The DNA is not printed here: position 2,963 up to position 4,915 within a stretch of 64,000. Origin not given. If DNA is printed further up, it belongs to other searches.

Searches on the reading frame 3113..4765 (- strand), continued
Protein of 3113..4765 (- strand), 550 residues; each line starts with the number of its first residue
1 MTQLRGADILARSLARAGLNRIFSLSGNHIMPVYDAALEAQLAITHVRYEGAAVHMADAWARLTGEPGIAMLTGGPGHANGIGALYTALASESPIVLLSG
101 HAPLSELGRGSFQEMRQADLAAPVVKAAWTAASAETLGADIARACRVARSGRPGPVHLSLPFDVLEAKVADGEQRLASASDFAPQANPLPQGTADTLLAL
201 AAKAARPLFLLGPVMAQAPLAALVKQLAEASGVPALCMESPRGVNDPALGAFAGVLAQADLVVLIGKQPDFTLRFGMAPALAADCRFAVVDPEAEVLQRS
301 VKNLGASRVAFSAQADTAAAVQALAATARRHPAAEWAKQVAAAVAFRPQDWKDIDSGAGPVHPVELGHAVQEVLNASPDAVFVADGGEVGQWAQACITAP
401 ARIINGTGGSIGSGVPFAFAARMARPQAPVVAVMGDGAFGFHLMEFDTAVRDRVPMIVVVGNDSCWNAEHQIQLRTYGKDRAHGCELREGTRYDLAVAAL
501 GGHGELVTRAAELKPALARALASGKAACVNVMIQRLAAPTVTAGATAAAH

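Call 14: search_solved_structures(query=window:3113-4765:-, max_evalue=1e-20)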
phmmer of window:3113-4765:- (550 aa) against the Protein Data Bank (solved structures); distinct sequences matched with E-value up to 1e-20: 119 (the best 60 are shown).
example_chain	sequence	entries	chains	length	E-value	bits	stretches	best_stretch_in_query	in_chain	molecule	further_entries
7pt1_A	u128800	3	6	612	7.9e-65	222.6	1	7-540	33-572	2-hydroxyacyl-CoA lyase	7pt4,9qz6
9qz4_A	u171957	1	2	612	2e-64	221.2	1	7-540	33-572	2-hydroxyacyl-CoA lyase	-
7pt2_A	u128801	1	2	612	2.1e-64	221.2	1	7-540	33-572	2-hydroxyacyl-CoA lyase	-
9qz5_A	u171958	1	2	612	4.2e-64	220.2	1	7-540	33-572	2-hydroxyacyl-CoA lyase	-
7pt3_A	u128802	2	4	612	7.6e-64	219.3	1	7-540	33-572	2-hydroxyacyl-CoA lyase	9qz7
8vzi_A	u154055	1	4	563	1.6e-53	185.2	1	3-536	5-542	2-hydroxyacyl-CoA lyase-like protein 1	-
8vzc_A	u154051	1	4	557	1.8e-53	185.1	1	4-535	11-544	Oxalyl-CoA decarboxylase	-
8vzf_A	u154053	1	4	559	1.8e-53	185.1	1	4-535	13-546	2-Hydroxyacyl-CoA Lyase/Synthase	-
8vza_A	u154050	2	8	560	1.8e-53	185.1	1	4-535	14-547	2-Hydroxyacyl-CoA lyase/Synthase | Oxalyl-CoA decarboxylase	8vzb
2q27_A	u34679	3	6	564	2.3e-52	181.4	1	6-537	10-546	oxalyl-CoA decarboxylase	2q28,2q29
3iae_A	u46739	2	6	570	4.6e-51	177.1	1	2-534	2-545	Benzaldehyde lyase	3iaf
8y8m_A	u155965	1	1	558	1.1e-50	175.9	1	5-537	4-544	Thiamine pyrophosphate-binding protein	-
8y7s_A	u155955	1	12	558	1.2e-50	175.8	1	5-538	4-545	Thiamine pyrophosphate-binding protein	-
2uz1_B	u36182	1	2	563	1.5e-50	175.4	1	2-534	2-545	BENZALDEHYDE LYASE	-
2ag0_A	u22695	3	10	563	1.5e-50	175.4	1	2-534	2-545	benzaldehyde lyase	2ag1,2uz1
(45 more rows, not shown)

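Call 15: search_solved_structures(query=L001:15335-17059:+, max_evalue=1e-20)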
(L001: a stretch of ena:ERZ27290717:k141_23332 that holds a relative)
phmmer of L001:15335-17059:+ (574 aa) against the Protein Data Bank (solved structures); distinct sequences matched with E-value up to 1e-20: 50.
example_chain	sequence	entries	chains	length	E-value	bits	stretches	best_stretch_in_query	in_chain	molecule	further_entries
7d6v_A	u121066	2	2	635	1.9e-85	290.8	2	8-282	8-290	Succinate dehydrogenase subunit A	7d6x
2b76_A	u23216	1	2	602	2.3e-77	264.1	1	4-532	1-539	Fumarate reductase flavoprotein subunit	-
1kf6_A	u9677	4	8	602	5.8e-77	262.8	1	4-532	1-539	FUMARATE REDUCTASE FLAVOPROTEIN | Fumarate reductase flavoprotein subunit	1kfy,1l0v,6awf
3p4p_A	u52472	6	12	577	8.2e-77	262.3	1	4-531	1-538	Fumarate reductase flavoprotein subunit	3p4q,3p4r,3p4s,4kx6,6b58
5vpn_A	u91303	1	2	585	1.3e-76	261.7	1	4-532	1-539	Fumarate reductase flavoprotein subunit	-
3cir_A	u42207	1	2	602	3e-76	260.4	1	4-532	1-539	Fumarate reductase flavoprotein subunit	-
1nek_A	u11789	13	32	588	9.1e-73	248.9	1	8-549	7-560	Succinate dehydrogenase flavoprotein subunit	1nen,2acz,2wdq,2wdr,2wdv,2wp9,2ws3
6lum_A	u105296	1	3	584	4.9e-67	230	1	8-566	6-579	Succinate dehydrogenase subunit A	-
8b6g_CA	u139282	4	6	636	1.5e-65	225.1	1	10-538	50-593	Succinate dehydrogenase [ubiquinone] flavoprotein subunit, mitochondrial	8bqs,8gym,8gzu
9lig_A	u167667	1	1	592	2.2e-63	217.9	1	9-548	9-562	Succinate dehydrogenase [ubiquinone] flavoprotein subunit, mitochondrial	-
9kps_A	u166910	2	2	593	2.3e-63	217.9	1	9-548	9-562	Succinate dehydrogenase [ubiquinone] flavoprotein subunit, mitochondrial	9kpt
9kq3_A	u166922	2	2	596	2.3e-63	217.9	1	9-548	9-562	Succinate dehydrogenase [ubiquinone] flavoprotein subunit, mitochondrial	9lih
4ysx_A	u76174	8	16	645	2.6e-63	217.7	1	10-536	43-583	Succinate dehydrogenase flavoprotein | Succinate dehydrogenase [ubiquinone] flavoprotein subunit, mitochondrial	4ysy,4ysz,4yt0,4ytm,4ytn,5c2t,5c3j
9qdl_A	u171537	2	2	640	3e-63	217.5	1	9-547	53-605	Succinate dehydrogenase [ubiquinone] flavoprotein subunit, mitochondrial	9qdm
3vr8_A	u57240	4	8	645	3.7e-63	217.2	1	10-536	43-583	Flavoprotein subunit of complex II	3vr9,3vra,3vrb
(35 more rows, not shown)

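Call 28: search_dna_similar(query=L001:15335-17059:+, collection=plasmids, mode=protein, max_rows=15)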
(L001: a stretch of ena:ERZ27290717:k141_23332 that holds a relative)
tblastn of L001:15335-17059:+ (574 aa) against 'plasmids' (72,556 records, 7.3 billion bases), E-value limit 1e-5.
Records with a match: 574; places in all: 630; records where one place covers at least 80% of the query: 488.
Best place of each record, by identity: 60-80% 14; <60% 560.
By first word of the organism name: Ralstonia 136; Rhizobium 136; Pantoea 41; Mesorhizobium 18; Paracoccus 16; Escherichia 14; Azospirillum 12; Bradyrhizobium 10; Rahnella 10; Caballeronia 9; and 87 more.
By predicted mobility (MOB-suite, as given by PLSDB): non-mobilizable 351; mobilizable 175; conjugative 48.
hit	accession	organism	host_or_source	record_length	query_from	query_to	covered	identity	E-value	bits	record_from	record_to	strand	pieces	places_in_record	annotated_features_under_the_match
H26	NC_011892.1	Methylobacterium nodulans ORS 2060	-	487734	2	574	100%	69.0%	0e+0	771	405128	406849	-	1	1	FAD-binding protein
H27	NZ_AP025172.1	Cupriavidus sp. P-10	-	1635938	2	572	99%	64.8%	0e+0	710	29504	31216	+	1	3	none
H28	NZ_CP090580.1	Methylobacterium radiotolerans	Pure isolate,Urban soil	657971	32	574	95%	68.0%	0e+0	722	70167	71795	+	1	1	FAD-binding protein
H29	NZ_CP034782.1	Pseudomonas sp. MPC6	-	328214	2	571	99%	64.7%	0e+0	701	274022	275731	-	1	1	FAD-binding protein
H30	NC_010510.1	Methylobacterium radiotolerans JCM 2831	-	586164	32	574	95%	67.8%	0e+0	719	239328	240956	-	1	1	FAD-binding protein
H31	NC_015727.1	Cupriavidus necator N-1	soil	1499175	2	572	99%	64.4%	0e+0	705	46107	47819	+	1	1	record has no annotation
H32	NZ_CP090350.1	Methylobacterium oryzae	single cell,soil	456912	32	574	95%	67.0%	0e+0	715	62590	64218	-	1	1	FAD-binding protein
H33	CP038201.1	Paracoccus ferrooxidans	single cell,bioreactor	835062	32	573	94%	63.8%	0e+0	690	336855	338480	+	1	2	FAD-binding protein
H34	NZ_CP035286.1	Paracoccus versutus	whole organism,soil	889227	32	573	94%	63.7%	0e+0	690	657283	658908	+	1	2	FAD-binding protein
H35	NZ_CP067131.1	Paracoccus seriniphilus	cell culture,washing water of Bugula ...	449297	32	571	94%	63.3%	0e+0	690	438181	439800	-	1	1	FAD-binding protein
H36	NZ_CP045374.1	Sulfitobacter sp. THAF37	pure culture,Surface of a polyethylene ...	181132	32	571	94%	62.6%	0e+0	695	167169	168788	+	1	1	FAD-binding protein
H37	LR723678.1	arsenite-oxidising bacterium NT-25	moist arsenopyrite (FeAsS)-containing ...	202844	36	571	93%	62.0%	0e+0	667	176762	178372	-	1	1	fumarate reductase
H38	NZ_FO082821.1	Pseudorhizobium banfieldiae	-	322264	36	571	93%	62.0%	0e+0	667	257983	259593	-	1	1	FAD-binding protein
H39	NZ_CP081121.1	Sulfitobacter sp. S190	-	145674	29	571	95%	60.8%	0e+0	664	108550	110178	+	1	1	FAD-binding protein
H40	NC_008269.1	Rhodococcus jostii RHA1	-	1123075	28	569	94%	51.4%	8e-154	495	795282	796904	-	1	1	record has no annotation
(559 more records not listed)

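Call 30: get_annotated_region(hit=H29, flank=12000)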
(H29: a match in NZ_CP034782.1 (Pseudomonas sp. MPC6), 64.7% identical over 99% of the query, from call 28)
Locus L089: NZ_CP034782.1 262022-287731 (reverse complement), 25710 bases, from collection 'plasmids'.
description: Pseudomonas sp. MPC6 plasmid pMPC6-328K, complete sequence
organism: Pseudomonas sp. MPC6 (NCBI taxid 2498848)
taxonomy: Bacteria; Pseudomonadota; Gammaproteobacteria; Pseudomonadales; Pseudomonadaceae; Pseudomonas; Pseudomonas sp. MPC6
host: -; source: -; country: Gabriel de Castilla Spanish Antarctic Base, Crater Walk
typing (MOB-suite, as given by PLSDB): conjugative; relaxase MOBP; mating-pair formation MPF_I
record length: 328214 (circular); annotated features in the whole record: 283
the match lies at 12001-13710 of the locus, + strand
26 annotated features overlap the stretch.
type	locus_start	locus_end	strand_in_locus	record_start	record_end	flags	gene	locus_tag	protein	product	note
CDS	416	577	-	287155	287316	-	-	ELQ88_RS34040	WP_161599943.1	hypothetical protein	-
CDS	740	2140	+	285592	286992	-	nhaA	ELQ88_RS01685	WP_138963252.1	Na+/H+ antiporter NhaA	GO:1902600 - proton transmembrane transport [Evidence IEA]; GO:0006814 - sodium ion transport [Evidence IEA]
CDS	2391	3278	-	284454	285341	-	-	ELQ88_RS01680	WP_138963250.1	LysR family transcriptional regulator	-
CDS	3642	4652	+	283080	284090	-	-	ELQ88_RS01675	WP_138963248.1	tripartite tricarboxylate transporter substrate binding protein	-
CDS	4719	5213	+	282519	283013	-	-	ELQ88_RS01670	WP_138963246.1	tripartite tricarboxylate transporter TctB family protein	-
CDS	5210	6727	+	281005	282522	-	-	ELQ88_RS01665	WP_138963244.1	tripartite tricarboxylate transporter permease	-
CDS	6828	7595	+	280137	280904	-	-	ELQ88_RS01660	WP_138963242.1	sulfite exporter TauE/SafE family protein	GO:0006810 - transport [Evidence IEA]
CDS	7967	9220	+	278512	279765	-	-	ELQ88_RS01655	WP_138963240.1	OprD family porin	GO:0015802 - basic amino acid transport [Evidence IEA]; GO:0006811 - monoatomic ion transport [Evidence IEA]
CDS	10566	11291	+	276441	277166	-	-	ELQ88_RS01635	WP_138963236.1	succinate dehydrogenase/fumarate reductase iron-sulfur subunit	-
CDS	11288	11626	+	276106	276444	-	-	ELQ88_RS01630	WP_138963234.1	succinate dehydrogenase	-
CDS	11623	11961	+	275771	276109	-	-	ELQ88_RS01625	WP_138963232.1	succinate dehydrogenase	-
CDS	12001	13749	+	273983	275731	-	-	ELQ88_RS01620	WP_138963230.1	FAD-binding protein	-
CDS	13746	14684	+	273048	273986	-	-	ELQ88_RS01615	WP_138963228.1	fumarate hydratase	-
CDS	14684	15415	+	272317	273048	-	-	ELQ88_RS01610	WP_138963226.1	fumarate hydratase C-terminal domain-containing protein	-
CDS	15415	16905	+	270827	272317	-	-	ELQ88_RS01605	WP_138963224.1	CoA-acylating methylmalonate-semialdehyde dehydrogenase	-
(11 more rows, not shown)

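Call 34: get_annotated_region(hit=H34, flank=10000)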
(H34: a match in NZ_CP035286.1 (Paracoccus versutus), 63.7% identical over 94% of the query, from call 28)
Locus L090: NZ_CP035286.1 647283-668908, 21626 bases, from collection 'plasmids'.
description: Paracoccus versutus strain UW1 plasmid pTAV3, complete sequence
organism: Paracoccus versutus (NCBI taxid 34007)
taxonomy: Bacteria; Pseudomonadota; Alphaproteobacteria; Rhodobacterales; Paracoccaceae; Paracoccus; Paracoccus versutus
host: -; source: whole organism,soil; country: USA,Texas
typing (MOB-suite, as given by PLSDB): non-mobilizable; replicon rep_cluster_229
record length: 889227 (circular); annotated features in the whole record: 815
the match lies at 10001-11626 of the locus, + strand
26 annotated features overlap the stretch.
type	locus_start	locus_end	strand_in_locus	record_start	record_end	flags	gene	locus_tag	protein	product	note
CDS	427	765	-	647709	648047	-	-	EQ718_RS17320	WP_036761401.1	carboxymuconolactone decarboxylase family protein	-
CDS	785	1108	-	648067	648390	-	-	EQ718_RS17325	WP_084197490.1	hexameric tyrosine-coordinated heme protein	-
CDS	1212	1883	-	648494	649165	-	ytfE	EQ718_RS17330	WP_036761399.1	iron-sulfur cluster repair protein YtfE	-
CDS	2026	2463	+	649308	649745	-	-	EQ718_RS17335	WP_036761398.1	Rrf2 family transcriptional regulator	-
CDS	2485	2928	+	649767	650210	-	-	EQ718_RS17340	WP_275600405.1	DUF6522 family protein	-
CDS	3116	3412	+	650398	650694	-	-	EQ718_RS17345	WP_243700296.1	2Fe-2S iron-sulfur cluster-binding protein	-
CDS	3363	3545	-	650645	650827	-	-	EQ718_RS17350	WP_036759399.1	hypothetical protein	-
CDS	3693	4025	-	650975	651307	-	-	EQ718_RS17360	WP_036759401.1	TrbC/VirB2 family protein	-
CDS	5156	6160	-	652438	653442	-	-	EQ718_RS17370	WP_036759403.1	ABC transporter substrate-binding protein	-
CDS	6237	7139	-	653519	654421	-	-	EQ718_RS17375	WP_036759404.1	ABC transporter permease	-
CDS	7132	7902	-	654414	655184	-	-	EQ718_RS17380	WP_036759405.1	ABC transporter ATP-binding protein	GO:0006810 - transport [Evidence IEA]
CDS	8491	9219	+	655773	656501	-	-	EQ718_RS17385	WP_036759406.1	2Fe-2S iron-sulfur cluster-binding protein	-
CDS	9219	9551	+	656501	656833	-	-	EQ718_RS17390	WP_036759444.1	succinate dehydrogenase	-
CDS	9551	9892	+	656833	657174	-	sdhC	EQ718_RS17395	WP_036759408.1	succinate dehydrogenase, cytochrome b556 subunit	GO:0006099 - tricarboxylic acid cycle [Evidence IEA]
CDS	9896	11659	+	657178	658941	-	-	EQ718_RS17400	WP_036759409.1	FAD-binding protein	-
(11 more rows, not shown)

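Call 35: get_annotated_region(hit=H36, flank=10000)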
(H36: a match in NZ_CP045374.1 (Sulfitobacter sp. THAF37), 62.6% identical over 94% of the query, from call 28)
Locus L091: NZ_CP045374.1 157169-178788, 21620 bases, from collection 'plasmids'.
description: Sulfitobacter sp. THAF37 plasmid pTHAF37_b, complete sequence
organism: Sulfitobacter sp. THAF37 (NCBI taxid 2587855)
taxonomy: Bacteria; Pseudomonadota; Alphaproteobacteria; Rhodobacterales; Roseobacteraceae; Sulfitobacter; Sulfitobacter sp. THAF37
host: -; source: pure culture,Surface of a polyethylene microplastic particle present in tank 6 of a marine aquarium ...; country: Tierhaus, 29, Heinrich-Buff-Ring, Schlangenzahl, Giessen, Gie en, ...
typing (MOB-suite, as given by PLSDB): non-mobilizable
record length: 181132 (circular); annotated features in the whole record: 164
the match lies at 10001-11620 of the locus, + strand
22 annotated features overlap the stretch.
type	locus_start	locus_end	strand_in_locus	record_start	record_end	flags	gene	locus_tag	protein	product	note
CDS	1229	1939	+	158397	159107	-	-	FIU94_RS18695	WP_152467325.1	IS6 family transposase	-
CDS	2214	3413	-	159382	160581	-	-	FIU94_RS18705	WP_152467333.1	pyridoxal phosphate-dependent aminotransferase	GO:0009058 - biosynthetic process [Evidence IEA]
CDS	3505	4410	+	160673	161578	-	-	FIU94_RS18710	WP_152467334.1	LysR family transcriptional regulator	-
CDS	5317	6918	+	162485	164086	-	-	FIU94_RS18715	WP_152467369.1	thiamine pyrophosphate-binding protein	-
CDS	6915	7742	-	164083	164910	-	-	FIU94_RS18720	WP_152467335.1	nitroreductase family protein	-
CDS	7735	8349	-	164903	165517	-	-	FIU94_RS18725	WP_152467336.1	glutathione S-transferase family protein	GO:0006749 - glutathione metabolic process [Evidence IEA]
CDS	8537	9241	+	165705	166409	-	-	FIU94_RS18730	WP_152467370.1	2Fe-2S iron-sulfur cluster-binding protein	-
CDS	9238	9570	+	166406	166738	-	-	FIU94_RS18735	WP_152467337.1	succinate dehydrogenase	-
CDS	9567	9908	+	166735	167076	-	sdhC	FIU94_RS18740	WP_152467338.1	succinate dehydrogenase, cytochrome b556 subunit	GO:0006099 - tricarboxylic acid cycle [Evidence IEA]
CDS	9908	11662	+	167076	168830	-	-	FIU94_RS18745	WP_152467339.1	FAD-binding protein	-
CDS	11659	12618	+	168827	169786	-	-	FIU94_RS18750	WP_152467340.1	fumarate hydratase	-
CDS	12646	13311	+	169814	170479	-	-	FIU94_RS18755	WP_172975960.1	fumarate hydratase C-terminal domain-containing protein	-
CDS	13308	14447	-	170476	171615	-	-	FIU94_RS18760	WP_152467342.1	mandelate racemase/muconate lactonizing enzyme family protein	-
CDS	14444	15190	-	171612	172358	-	-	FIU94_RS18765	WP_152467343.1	sulfite exporter TauE/SafE family protein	GO:0006810 - transport [Evidence IEA]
CDS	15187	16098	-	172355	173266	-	-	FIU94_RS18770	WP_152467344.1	LysR family transcriptional regulator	-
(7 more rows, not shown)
